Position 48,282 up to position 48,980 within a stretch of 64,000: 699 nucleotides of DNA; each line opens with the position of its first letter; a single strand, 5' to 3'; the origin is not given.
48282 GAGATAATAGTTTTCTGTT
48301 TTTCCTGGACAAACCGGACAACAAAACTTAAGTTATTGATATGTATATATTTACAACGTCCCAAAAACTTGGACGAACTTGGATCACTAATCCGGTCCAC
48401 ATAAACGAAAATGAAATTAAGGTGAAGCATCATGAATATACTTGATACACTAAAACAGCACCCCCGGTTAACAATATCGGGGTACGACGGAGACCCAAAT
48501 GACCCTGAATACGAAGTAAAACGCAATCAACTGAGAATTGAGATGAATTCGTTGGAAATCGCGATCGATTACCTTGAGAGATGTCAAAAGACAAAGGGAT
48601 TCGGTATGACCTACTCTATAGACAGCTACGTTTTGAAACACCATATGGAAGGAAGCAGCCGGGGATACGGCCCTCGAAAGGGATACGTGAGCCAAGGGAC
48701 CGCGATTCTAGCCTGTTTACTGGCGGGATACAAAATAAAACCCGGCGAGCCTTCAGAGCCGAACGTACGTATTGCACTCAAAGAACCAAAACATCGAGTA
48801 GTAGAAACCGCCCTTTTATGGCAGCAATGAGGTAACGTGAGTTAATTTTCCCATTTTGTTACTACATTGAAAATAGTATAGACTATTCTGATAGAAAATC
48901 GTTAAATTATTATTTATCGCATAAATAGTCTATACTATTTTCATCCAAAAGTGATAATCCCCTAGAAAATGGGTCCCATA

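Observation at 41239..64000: Att junction of a tRNA-Ser-integrated satellite-like element carrying defence and competition cargo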

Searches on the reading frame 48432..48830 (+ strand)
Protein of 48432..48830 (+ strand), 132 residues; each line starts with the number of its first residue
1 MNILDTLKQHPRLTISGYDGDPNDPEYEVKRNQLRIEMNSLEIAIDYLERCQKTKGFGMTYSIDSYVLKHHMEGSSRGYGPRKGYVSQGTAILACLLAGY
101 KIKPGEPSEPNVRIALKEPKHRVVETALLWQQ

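Call 7: search_protein_families(library=pfam, proteins=[window:48432-48830:+], max_evalue=0.01)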
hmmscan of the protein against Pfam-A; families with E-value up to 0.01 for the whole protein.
window:48432-48830:+ (132 aa): 0 families

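Call 19: search_protein_families(library=phrogs, proteins=[window:48432-48830:+], max_evalue=0.01)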
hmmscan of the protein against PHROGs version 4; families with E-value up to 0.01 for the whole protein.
window:48432-48830:+ (132 aa): 0 families

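Call 22: search_protein_families(library=padloc, proteins=[window:48432-48830:+], max_evalue=0.001)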
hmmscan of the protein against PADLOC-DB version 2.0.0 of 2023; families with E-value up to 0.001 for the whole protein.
window:48432-48830:+ (132 aa): 0 families

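Call 91: search_protein_families(library=ncbifam, proteins=[window:48432-48830:+], max_evalue=0.01)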
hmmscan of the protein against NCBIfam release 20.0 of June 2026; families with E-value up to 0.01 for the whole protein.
window:48432-48830:+ (132 aa): 0 families

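Call 98: search_solved_structures(query=window:48432-48830:+, max_evalue=1)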
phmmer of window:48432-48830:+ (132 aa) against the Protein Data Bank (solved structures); distinct sequences matched with E-value up to 1: 5.
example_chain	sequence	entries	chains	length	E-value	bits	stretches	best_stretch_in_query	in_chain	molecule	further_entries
7yxu_H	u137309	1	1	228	0.23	14.8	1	30-104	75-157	heavy chain of Fab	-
6ldo_A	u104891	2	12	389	0.27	14.6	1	3-34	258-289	Cystathionine gamma-lyase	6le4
8ol9_B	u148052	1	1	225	0.68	13.3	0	30-104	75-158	Heavy chain of FIXa binding Fab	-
7trr_A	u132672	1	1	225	0.82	13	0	3-60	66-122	Peptidoglycan O-acetyltransferase B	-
7tjb_A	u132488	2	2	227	0.83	13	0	3-60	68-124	Peptidoglycan O-acetyltransferase B | Periplasmic protein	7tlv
